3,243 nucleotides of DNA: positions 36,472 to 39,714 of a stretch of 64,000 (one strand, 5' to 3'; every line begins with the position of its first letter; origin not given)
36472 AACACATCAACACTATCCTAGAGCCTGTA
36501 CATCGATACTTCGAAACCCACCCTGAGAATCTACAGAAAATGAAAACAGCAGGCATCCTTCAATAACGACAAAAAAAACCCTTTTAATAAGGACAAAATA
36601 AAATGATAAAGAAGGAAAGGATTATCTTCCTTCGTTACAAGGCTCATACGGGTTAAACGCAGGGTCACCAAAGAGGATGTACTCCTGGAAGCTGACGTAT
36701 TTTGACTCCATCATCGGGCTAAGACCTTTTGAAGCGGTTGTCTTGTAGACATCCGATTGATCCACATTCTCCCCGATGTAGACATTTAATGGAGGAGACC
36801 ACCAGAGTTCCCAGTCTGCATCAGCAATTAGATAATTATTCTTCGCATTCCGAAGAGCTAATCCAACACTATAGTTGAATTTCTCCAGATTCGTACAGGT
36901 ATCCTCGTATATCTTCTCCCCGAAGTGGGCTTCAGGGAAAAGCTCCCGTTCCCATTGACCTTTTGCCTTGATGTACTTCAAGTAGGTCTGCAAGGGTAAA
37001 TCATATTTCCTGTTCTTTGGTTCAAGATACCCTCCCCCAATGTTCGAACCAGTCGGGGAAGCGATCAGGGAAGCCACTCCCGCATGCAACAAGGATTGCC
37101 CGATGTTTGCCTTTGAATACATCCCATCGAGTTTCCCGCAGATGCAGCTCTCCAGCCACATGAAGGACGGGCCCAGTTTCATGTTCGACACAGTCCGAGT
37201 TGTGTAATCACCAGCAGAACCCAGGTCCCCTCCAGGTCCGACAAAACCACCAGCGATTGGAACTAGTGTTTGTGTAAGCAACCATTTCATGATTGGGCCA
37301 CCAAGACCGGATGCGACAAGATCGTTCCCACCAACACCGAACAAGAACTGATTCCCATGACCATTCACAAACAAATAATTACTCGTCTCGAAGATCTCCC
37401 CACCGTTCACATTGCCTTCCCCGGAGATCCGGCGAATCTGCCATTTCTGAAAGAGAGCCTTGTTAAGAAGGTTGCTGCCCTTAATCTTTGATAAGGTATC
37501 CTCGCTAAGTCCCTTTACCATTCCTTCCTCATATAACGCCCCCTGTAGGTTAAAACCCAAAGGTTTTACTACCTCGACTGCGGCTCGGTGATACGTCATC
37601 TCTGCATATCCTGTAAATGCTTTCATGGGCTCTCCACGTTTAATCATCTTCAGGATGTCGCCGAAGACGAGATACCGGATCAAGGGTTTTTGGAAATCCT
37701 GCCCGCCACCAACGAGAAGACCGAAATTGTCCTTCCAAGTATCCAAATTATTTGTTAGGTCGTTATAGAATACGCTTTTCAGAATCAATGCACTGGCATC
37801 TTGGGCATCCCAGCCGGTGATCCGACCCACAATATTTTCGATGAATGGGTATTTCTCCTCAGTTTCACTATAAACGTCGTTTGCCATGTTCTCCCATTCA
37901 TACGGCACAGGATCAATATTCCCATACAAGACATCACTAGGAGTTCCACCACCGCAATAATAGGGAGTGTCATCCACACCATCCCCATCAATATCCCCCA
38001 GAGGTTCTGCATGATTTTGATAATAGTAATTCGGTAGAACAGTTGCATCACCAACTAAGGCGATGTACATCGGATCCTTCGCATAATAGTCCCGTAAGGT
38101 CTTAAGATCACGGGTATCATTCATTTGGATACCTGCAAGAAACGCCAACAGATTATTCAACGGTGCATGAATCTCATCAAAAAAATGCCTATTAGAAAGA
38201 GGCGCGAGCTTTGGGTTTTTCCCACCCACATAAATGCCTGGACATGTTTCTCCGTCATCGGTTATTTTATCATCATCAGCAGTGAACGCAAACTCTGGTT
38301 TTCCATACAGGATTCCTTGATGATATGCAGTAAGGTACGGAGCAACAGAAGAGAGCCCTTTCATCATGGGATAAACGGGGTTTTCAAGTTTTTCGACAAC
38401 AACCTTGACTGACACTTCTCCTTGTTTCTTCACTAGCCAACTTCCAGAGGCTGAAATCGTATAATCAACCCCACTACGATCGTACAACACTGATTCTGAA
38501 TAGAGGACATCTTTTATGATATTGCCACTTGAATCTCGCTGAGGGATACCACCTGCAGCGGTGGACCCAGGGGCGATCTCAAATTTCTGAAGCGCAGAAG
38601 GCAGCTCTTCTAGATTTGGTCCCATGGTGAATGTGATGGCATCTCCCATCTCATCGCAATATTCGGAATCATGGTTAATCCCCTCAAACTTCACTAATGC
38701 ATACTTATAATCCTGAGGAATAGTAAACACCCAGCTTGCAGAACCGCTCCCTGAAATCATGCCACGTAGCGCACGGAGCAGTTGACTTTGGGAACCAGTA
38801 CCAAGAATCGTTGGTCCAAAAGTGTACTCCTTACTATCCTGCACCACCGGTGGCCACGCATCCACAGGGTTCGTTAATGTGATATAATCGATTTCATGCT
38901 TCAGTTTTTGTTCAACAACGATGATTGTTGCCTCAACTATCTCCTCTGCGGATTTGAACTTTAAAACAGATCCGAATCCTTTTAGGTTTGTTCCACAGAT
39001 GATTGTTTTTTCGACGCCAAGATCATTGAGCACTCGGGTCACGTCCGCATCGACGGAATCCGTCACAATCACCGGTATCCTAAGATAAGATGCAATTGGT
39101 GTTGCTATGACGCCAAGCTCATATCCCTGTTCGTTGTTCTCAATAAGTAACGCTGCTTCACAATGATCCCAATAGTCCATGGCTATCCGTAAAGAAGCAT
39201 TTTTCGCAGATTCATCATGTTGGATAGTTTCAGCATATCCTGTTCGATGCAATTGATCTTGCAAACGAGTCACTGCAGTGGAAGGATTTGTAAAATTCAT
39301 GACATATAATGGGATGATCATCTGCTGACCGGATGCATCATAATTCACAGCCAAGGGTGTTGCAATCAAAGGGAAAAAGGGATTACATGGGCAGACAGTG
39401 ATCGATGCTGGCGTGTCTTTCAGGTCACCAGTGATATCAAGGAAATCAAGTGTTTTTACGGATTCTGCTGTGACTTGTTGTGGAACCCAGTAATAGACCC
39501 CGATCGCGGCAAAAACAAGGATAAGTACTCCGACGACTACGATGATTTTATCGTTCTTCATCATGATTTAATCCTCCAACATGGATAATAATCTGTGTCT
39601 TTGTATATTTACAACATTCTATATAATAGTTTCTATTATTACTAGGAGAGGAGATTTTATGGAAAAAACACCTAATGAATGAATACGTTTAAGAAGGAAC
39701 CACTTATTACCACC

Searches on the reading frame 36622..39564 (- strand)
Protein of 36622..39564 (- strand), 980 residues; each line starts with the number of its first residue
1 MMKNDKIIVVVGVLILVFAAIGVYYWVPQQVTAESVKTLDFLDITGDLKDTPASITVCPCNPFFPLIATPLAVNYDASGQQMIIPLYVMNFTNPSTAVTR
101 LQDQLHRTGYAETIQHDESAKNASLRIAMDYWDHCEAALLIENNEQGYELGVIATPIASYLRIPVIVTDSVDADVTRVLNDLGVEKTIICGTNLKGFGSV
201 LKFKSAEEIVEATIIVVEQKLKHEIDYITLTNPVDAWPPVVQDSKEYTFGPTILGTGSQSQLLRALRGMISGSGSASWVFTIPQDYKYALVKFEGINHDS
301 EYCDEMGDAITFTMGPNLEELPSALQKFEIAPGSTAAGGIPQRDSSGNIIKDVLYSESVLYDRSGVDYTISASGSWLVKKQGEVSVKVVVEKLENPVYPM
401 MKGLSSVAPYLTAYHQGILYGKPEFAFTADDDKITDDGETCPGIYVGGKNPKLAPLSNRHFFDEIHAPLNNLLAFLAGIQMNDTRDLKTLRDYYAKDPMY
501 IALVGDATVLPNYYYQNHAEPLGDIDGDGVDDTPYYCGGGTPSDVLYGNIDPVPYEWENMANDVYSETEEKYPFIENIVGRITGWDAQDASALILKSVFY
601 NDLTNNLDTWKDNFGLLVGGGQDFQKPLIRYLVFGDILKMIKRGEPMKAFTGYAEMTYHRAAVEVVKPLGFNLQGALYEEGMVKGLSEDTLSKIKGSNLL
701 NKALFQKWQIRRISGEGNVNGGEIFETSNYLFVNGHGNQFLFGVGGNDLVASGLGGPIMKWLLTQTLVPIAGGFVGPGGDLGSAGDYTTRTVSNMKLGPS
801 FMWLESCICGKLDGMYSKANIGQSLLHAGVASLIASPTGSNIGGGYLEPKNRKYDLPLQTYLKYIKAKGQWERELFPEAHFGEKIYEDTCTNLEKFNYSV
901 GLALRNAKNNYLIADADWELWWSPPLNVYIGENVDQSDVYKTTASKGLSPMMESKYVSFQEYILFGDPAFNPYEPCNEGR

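Call 3: search_protein_families(library=pfam, proteins=[window:36622-39564:-], max_evalue=1)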
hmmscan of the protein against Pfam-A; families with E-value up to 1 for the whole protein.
window:36622-39564:- (980 aa): 1 family
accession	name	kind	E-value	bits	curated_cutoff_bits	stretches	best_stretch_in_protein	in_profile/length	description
PF01364.23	Peptidase_C25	-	5.3e-11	42.8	23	1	490-971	53-373/374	Peptidase family C25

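Call 17: find_homologous_proteins(query=window:36622-39564:-)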
Query window:36622-39564:- (980 aa): 390 proteins with E <= 0.001 among 8000 candidates; the best 120 are listed.
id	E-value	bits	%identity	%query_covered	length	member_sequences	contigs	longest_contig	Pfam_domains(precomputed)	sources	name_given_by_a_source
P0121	0.0e+0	2282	100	100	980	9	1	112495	PF01364.25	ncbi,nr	ncbi:MAG: C25 family cysteine peptidase [Candidatus Thermoplasmatota archaeon]|nr:C25 family cystein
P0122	0.0e+0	1989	85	100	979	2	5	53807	PF01364.25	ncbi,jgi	-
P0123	0.0e+0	1910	82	100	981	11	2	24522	PF01364.25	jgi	jgi:hypothetical protein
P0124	0.0e+0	1899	82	100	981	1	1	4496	PF01364.25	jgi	-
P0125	0.0e+0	1857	79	100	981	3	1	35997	PF01364.25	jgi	jgi:hypothetical protein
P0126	0.0e+0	1821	78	100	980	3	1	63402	PF01364.25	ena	-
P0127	0.0e+0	1807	77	100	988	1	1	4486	PF01364.25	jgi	jgi:hypothetical protein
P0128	0.0e+0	1799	76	100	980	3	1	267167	PF01364.25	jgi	jgi:hypothetical protein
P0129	0.0e+0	1784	76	100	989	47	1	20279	PF01364.25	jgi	-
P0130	0.0e+0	1780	76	100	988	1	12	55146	PF01364.25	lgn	-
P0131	0.0e+0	1779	76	100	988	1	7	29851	PF01364.25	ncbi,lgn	-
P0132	0.0e+0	1779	76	100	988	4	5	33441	PF01364.25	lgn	-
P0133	0.0e+0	1774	75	100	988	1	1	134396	PF01364.25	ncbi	-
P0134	0.0e+0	1769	75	100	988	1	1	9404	PF01364.25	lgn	-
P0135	0.0e+0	1765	75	100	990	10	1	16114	PF01364.25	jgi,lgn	-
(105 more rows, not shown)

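Call 40: search_solved_structures(query=A3, max_evalue=1, show_alignments=2)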
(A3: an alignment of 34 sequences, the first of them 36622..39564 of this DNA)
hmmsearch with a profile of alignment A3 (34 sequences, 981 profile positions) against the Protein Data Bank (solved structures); distinct sequences matched with E-value up to 1: 0.

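Call 57: search_protein_families(library=ncbifam, proteins=[window:36622-39564:-], max_evalue=0.01)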
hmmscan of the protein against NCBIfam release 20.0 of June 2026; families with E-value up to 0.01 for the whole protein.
window:36622-39564:- (980 aa): 0 families
